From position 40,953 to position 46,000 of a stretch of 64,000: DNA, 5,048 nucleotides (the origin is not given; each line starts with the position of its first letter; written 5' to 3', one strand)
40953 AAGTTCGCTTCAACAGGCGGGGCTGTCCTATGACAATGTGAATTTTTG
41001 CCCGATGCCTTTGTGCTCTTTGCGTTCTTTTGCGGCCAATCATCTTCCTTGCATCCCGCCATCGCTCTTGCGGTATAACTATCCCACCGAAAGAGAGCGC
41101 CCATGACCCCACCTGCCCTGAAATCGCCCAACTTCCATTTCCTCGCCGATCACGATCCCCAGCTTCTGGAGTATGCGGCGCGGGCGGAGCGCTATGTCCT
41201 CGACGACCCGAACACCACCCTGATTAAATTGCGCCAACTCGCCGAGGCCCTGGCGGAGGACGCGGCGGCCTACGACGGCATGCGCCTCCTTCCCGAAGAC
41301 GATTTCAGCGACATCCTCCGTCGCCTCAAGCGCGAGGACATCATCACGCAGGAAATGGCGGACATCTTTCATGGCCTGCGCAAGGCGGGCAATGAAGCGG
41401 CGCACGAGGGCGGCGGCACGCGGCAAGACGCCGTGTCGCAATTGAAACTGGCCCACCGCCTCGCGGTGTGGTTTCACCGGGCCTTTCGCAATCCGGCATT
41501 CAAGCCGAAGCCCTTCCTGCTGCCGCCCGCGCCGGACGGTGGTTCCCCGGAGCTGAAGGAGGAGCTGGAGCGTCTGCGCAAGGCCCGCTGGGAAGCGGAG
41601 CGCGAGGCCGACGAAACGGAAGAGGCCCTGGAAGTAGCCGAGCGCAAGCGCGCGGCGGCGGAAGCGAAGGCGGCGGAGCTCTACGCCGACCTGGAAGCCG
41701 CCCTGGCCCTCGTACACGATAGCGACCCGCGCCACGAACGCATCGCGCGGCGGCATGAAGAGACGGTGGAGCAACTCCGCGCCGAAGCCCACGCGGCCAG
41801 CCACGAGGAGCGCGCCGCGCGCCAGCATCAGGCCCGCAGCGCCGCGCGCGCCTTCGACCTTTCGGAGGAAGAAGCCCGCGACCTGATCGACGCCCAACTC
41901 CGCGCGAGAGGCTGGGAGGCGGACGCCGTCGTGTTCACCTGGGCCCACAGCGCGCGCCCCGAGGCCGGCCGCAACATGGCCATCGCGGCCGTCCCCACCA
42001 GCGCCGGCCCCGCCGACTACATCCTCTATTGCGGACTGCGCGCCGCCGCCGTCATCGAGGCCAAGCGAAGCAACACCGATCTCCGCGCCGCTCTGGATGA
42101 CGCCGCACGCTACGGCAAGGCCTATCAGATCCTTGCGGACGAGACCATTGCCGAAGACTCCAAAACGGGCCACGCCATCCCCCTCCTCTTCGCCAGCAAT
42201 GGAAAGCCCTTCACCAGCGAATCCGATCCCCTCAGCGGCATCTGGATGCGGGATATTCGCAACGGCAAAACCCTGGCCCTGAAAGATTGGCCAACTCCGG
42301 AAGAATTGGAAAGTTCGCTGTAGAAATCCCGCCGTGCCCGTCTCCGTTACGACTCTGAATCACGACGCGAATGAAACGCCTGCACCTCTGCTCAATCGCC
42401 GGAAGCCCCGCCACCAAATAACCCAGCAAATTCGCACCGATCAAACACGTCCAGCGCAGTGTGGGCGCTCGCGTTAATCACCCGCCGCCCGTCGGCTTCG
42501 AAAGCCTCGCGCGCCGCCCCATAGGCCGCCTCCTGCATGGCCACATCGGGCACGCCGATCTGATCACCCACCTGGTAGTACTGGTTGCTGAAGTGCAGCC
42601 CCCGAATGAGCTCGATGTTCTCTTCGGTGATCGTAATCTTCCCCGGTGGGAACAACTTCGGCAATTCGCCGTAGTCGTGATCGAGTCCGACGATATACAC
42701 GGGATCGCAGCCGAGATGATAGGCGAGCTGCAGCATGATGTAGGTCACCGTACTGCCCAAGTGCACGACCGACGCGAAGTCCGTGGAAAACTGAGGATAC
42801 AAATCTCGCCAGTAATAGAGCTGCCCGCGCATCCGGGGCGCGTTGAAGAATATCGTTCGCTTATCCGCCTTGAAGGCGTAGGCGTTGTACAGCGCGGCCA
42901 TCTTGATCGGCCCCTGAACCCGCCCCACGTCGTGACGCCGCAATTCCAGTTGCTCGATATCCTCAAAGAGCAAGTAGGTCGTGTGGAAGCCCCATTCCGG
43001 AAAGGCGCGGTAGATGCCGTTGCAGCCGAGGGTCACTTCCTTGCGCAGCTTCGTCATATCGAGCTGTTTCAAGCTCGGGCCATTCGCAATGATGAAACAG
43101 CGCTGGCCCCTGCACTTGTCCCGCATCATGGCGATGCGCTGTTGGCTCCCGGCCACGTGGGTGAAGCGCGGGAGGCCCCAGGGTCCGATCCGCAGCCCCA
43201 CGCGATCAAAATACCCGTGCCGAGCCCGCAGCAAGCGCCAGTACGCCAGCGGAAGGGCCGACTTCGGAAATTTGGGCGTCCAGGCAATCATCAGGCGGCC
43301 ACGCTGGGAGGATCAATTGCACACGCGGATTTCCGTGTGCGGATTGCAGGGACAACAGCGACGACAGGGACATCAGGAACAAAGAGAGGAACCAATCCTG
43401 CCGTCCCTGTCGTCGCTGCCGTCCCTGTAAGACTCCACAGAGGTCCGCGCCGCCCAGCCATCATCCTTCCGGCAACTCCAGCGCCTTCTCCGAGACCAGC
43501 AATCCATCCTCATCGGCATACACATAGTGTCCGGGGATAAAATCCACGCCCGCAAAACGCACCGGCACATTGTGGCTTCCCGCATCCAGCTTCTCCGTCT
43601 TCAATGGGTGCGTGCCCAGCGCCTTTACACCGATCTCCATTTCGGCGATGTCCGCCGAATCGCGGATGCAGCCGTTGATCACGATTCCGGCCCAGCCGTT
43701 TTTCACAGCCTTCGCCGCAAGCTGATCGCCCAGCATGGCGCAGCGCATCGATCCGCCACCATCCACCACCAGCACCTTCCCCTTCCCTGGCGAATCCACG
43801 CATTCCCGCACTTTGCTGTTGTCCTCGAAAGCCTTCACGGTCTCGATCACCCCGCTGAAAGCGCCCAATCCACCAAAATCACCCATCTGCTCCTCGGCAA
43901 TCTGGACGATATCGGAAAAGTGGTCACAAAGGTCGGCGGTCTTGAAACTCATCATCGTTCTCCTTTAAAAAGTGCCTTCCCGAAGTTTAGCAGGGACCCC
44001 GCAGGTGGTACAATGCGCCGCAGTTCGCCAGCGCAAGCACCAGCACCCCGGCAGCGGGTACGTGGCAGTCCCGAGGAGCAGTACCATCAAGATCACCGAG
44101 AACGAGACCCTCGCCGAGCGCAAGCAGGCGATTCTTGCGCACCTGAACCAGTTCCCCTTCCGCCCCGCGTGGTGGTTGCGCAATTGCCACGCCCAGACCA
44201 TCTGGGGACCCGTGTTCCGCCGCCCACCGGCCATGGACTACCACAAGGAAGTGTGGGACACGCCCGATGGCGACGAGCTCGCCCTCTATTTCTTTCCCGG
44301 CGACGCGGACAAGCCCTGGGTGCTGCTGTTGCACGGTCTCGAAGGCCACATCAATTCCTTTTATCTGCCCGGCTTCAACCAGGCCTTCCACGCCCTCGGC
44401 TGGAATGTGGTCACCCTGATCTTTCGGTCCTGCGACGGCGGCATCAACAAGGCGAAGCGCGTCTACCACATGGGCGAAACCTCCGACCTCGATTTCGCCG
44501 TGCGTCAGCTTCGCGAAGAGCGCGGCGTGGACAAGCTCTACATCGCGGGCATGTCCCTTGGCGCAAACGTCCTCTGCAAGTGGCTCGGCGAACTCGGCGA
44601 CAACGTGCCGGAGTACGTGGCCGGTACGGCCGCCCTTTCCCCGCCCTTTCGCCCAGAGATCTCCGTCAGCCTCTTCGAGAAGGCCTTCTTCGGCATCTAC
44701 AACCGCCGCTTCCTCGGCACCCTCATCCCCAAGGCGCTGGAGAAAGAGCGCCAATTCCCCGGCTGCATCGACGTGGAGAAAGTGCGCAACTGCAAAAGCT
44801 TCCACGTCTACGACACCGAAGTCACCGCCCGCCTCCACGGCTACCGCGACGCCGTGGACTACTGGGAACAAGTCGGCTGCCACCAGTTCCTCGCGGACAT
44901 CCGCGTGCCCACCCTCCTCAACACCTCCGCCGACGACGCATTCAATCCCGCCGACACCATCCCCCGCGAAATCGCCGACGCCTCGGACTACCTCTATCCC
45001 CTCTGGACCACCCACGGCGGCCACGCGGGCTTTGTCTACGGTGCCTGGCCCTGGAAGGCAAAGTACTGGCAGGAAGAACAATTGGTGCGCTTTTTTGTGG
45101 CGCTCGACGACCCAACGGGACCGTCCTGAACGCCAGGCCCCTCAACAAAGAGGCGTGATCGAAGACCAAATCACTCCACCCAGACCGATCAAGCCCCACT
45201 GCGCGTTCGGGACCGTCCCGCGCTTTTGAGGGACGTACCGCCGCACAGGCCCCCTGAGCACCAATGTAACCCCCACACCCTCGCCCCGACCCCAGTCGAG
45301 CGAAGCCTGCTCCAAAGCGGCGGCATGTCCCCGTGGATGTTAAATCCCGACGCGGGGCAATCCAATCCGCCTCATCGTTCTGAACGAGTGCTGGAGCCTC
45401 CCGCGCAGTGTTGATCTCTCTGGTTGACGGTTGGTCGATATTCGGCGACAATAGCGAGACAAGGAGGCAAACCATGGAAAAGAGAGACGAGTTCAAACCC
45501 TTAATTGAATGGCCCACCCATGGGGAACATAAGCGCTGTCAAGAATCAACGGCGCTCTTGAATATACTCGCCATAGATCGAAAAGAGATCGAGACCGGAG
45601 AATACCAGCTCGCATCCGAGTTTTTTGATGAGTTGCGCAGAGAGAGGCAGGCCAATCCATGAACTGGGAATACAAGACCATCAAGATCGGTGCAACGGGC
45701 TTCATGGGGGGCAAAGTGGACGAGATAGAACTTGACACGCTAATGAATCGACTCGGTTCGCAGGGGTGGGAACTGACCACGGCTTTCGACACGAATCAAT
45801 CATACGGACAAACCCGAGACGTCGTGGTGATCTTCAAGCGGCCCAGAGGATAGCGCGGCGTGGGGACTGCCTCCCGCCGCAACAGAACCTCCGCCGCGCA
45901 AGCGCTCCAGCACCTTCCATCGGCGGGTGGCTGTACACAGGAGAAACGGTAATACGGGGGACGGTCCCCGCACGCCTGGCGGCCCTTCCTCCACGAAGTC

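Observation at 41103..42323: Motor-less HEPN-like + restriction-nuclease protein with no methylase: candidate stand-alone defence effector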

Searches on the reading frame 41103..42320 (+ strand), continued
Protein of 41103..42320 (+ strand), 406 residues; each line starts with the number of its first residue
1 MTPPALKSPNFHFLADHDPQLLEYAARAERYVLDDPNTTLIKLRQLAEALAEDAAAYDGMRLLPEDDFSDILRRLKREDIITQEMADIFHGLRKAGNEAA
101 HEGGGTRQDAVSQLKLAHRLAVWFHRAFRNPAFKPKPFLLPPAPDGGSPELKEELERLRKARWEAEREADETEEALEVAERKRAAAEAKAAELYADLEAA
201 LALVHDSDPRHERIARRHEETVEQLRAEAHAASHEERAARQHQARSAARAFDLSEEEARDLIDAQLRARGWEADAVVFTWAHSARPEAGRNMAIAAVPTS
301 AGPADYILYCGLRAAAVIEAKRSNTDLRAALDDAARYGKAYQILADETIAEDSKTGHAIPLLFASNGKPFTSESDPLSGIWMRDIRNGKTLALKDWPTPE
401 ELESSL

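Call 62: search_protein_families(library=pfam, proteins=[L025:1-1440:+, L025:2821-4194:+, L025:4199-4855:-, L014:2180-4216:+, L014:349-840:+, L008:9213-9926:+, L024:13368-14816:+, L024:14816-16417:+, L023:13250-14791:+, L023:14809-16731:+], max_evalue=0.01)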
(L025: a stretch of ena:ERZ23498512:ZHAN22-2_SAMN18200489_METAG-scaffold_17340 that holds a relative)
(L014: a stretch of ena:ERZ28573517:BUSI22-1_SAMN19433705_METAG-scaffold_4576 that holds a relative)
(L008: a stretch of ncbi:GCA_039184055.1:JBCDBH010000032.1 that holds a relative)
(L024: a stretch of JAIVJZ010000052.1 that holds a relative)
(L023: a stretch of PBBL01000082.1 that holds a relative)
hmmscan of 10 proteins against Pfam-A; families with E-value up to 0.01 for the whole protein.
L025:1-1440:+ (480 aa): 3 families
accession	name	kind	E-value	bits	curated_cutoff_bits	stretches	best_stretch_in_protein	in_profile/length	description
PF06739.17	SBBP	-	9.5e-10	38.7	20.5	1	204-222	18-36/38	Beta-propeller repeat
PF18884.5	TSP3_bac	-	0.00045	20.4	25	1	43-62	1-20/22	Bacterial TSP3 repeat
PF07494.17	Reg_prop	-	0.0057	17.2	20.4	0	260-279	5-24/24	Two component regulator propeller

L025:2821-4194:+ (458 aa): 0 families

L025:4199-4855:- (218 aa): 0 families

L014:2180-4216:+ (679 aa): 1 family
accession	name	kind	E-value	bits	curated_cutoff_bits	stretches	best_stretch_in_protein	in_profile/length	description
PF13643.11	DUF4145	-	6.7e-09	36.1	23.1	1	27-110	3-81/88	Domain of unknown function (DUF4145)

L014:349-840:+ (164 aa): 0 families

L008:9213-9926:+ (238 aa): 4 families
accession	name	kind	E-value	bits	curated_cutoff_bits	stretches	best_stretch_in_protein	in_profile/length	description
PF00717.28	Peptidase_S24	-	1e-27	96.5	23.3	1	117-232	1-116/116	Peptidase S24-like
PF01726.22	LexA_DNA_bind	-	1.7e-15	57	23.7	1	35-97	3-65/65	LexA DNA binding domain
PF03551.20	PadR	-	0.0016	18.9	27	1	44-95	2-54/75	Transcriptional regulator PadR-like family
PF01475.25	FUR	-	0.0064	17.1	23.1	1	36-90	6-61/121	Ferric uptake regulator family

L024:13368-14816:+ (483 aa): 4 families
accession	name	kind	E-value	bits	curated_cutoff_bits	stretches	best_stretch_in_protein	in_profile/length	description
PF02384.22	N6_Mtase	-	1.3e-70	238.7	20.4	1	122-428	5-299/311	N-6 DNA Methylase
PF12161.14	HsdM_N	-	2.2e-08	35.2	24.5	1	8-108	2-133/135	HsdM N-terminal domain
PF01170.24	UPF0020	-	1.7e-05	25.1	22.3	1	154-262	19-134/197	RMKL-like, methyltransferase domain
PF07669.17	Eco57I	-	2.6e-05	24.8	25.3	1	247-332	72-165/171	Eco57I restriction-modification methylase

L024:14816-16417:+ (534 aa): 1 family
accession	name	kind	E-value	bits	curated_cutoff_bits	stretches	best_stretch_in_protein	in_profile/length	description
PF01420.25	Methylase_S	-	1.6e-19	71.2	22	2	313-455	31-157/168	Type I restriction modification DNA specificity domain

L023:13250-14791:+ (514 aa): 5 families
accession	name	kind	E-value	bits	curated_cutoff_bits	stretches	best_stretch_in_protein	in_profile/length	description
PF02384.22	N6_Mtase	-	2e-70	238.1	20.4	1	121-471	5-300/311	N-6 DNA Methylase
PF12161.14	HsdM_N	-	5.5e-10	40.4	24.5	1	7-108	2-134/135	HsdM N-terminal domain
PF07669.17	Eco57I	-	1.7e-07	31.9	25.3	1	291-374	76-165/171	Eco57I restriction-modification methylase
PF01170.24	UPF0020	-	2.7e-05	24.4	22.3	0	152-238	18-106/197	RMKL-like, methyltransferase domain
PF20473.4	MmeI_Mtase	-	0.003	17.2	27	1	166-318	23-164/259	MmeI, DNA-methyltransferase domain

L023:14809-16731:+ (641 aa): 1 family
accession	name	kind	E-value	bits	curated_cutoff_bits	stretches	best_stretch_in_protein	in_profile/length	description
PF01420.25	Methylase_S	-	8.2e-24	85.1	22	2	18-162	7-154/168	Type I restriction modification DNA specificity domain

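Call 64: find_homologous_proteins(query=P0040, max_evalue=1e-40)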
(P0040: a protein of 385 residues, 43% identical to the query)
Query P0040 (385 aa): 38 proteins with E <= 1e-40 among 8000 candidates.
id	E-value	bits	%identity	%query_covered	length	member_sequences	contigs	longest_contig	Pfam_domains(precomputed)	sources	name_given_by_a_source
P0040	6.6e-239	810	100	100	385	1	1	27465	PF13643.12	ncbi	ncbi:MAG: DUF4145 domain-containing protein [Acidobacteriota bacterium]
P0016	9.2e-67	244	41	99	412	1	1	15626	PF13643.12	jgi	jgi:type I restriction enzyme, R subunit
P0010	1.7e-66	243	45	99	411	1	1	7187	PF13643.12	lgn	-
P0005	1.4e-65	240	44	98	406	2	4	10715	PF13643.12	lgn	-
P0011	3.8e-65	239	43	99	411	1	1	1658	PF13643.12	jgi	-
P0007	7.1e-65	238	44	99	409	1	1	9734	PF13643.12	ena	-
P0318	8.9e-65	237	41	100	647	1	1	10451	PF00270.36,PF18766.8,PF04851.22,PF13643.12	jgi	jgi:type I restriction enzyme R subunit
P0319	1.7e-64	236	39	100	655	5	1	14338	PF00270.36,PF04313.21,PF18766.8,PF04851.22,PF13643.12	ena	-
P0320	9.3e-64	234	41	100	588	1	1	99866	PF00270.36,PF04313.21,PF18766.8,PF04851.22,PF13643.12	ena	-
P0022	7.2e-63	231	42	98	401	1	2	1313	PF13643.12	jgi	jgi:type I restriction enzyme R subunit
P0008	2.2e-62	229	42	98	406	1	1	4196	PF13643.12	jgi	jgi:type I restriction enzyme R subunit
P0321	6.4e-62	228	40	99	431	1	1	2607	PF04313.21,PF13643.12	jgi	-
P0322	1.6e-61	227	40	100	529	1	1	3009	PF04313.21,PF18766.8,PF04851.22,PF13643.12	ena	-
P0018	8.9e-61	224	41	99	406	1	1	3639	PF13643.12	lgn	-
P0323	3.8e-60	222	41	100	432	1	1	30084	PF04313.21,PF13643.12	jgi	jgi:type I restriction enzyme R subunit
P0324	9.5e-60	221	39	99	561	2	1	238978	PF00270.36,PF18766.8,PF04851.22,PF13643.12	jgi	-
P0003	1.6e-59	220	43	98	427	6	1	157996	PF13643.12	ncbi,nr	ncbi:MAG: DUF4145 domain-containing protein [Candidatus Hydrogenedentes bacterium]|nr:DUF4145 domain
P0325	7.3e-59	218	39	99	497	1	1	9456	PF04313.21,PF04851.22,PF13643.12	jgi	jgi:type I restriction enzyme, R subunit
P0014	1.1e-57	214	39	98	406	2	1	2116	PF13643.12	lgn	-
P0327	5.2e-57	212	38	100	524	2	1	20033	PF04313.21,PF13643.12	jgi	jgi:type I restriction enzyme R subunit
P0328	7.9e-57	211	37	98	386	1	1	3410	PF04313.21,PF13643.12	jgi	-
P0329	1.6e-56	210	40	100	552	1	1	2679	PF04313.21,PF04851.22,PF13643.12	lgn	-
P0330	2.2e-56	210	40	99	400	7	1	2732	PF04313.21,PF13643.12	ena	-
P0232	9.8e-56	208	37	99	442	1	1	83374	PF04313.21,PF13643.12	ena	-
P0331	9.3e-55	204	37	100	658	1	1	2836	PF00270.36,PF04313.21,PF18766.8,PF04851.22,PF13643.12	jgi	jgi:type I restriction enzyme R subunit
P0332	2.5e-53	200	38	98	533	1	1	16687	PF04313.21,PF18766.8,PF04851.22,PF13643.12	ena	-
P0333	5.5e-52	195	37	99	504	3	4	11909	PF04313.21,PF13643.12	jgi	-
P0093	1.8e-51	194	40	95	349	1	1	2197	PF04313.21,PF13643.12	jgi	jgi:type I restriction enzyme, R subunit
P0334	3.0e-51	193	37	99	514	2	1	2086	PF04313.21,PF04851.22,PF13643.12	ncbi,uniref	ncbi:DEAD/DEAH box helicase family protein, partial [Roseiconus lacunae]|uniref:DEAD/DEAH box helica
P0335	4.3e-51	192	37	99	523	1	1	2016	PF00270.36,PF04851.22,PF13643.12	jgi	jgi:type I restriction enzyme R subunit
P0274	1.1e-50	191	36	90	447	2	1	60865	PF04313.21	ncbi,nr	ncbi:MAG: hypothetical protein K9N23_01425 [Akkermansiaceae bacterium]|nr:hypothetical protein [Akke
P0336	2.2e-50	190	38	90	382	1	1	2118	PF04313.21,PF13643.12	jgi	jgi:type I restriction enzyme R subunit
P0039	4.6e-50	189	38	90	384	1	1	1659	PF04313.21,PF13643.12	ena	-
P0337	1.3e-49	187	36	98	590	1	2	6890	PF18766.8,PF04851.22,PF13643.12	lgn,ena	-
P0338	1.4e-48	184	39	83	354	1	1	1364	PF04313.21,PF13643.12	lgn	-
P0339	6.6e-48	182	38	83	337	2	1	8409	PF04313.21,PF13643.12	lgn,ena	-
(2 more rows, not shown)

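Call 66: search_protein_families(library=phrogs, proteins=[window:41103-42320:+], max_evalue=0.01)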
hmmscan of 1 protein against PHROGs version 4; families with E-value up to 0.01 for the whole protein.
window:41103-42320:+ (406 aa): 3 families
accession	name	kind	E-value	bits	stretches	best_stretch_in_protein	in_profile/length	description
phrog_16694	-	unknown function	1.3e-38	133.6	1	154-402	2-249/1010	-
phrog_1305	-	DNA, RNA and nucleotide metabolism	0.00071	20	1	36-115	119-195/226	DNA binding protein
phrog_22005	-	unknown function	0.0041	18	1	69-111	114-156/187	-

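Call 68: fold_search(model_id=the predicted structure, library=viral)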
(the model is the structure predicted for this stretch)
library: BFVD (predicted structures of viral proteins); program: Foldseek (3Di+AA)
matches with E <= 10: 123; with E <= 0.001: 0
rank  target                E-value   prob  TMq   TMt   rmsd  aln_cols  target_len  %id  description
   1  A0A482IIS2            5.0e-02  1.00  0.23  0.29  14.6       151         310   16  (no name in the UniProt tables at hand)
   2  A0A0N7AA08            2.2e-01  0.33  0.16  0.31  17.5       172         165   14  (no name in the UniProt tables at hand)
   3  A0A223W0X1            4.6e-01  0.77  0.19  0.43   6.2       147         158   14  Uncharacterized protein [Agrobacterium phage Atu_ph08]
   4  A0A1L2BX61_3          7.4e-01  0.08  0.12  0.05  27.8       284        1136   15  Tape measure protein [Nodularia phage vB_NpeS-2AV2]
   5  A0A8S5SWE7            8.2e-01  0.11  0.11  0.17  18.3       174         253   10  Uncharacterized protein [Siphoviridae sp. ctDOT22]
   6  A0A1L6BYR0            9.6e-01  0.02  0.06  0.12  23.4       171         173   11  Membrane protein [Mycobacterium phage MrMagoo]
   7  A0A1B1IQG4            1.2e+00  0.25  0.17  0.45   6.4       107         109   11  (no name in the UniProt tables at hand)
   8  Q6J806                1.3e+00  0.11  0.15  0.23  13.0       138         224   13  Pas25 [Actinoplanes phage phiAsp2]
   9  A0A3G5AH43            1.3e+00  0.08  0.14  0.18  22.8       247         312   10  Uncharacterized protein [Sylvanvirus sp.]
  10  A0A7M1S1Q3            1.5e+00  0.08  0.12  0.09  28.8       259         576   13  Putative endolysin/lysozyme [uncultured phage cr127_1]
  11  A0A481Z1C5            1.6e+00  0.03  0.09  0.09  21.6       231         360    7  Uncharacterized protein [Mimivirus LCMiAC02]
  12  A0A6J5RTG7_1          1.7e+00  0.04  0.10  0.05  24.2       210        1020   20  Phage head morphogenesis domain containing protein [uncultured Caudovirales phage]
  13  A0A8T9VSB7            1.8e+00  0.06  0.10  0.15  18.2       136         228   13  (no name in the UniProt tables at hand)
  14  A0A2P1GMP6            1.9e+00  0.04  0.09  0.07  26.4       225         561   15  Uncharacterized protein [Wenling thamnaconus septentrionalis filovirus]
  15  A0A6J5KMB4            1.9e+00  0.04  0.09  0.10  25.2       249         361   11  Uncharacterized protein [uncultured Caudovirales phage]
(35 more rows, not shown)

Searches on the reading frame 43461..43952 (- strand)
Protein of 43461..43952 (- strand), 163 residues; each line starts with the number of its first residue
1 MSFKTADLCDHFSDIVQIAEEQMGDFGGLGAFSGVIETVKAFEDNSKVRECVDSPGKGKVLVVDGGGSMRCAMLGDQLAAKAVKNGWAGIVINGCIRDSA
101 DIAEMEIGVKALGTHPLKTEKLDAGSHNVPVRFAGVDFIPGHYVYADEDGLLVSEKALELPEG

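Call 11: search_protein_families(library=pfam, proteins=[window:43461-43952:-], max_evalue=0.001)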
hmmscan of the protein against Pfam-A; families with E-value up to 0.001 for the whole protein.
window:43461-43952:- (163 aa): 1 family
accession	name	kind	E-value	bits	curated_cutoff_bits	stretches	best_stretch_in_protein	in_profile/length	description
PF03737.21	RraA-like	-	5.6e-47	160.2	24.5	1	5-153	1-152/152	Aldolase/RraA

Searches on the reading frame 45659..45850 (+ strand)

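Call 11: search_protein_families(library=pfam, proteins=[window:45659-45850:+], max_evalue=0.001)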
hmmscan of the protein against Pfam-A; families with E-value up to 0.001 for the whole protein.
window:45659-45850:+ (64 aa): 1 family
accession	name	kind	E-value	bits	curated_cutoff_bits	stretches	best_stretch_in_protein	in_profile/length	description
PF13783.11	DUF4177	-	5.1e-14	52.7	25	1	3-62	1-65/65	Domain of unknown function (DUF4177)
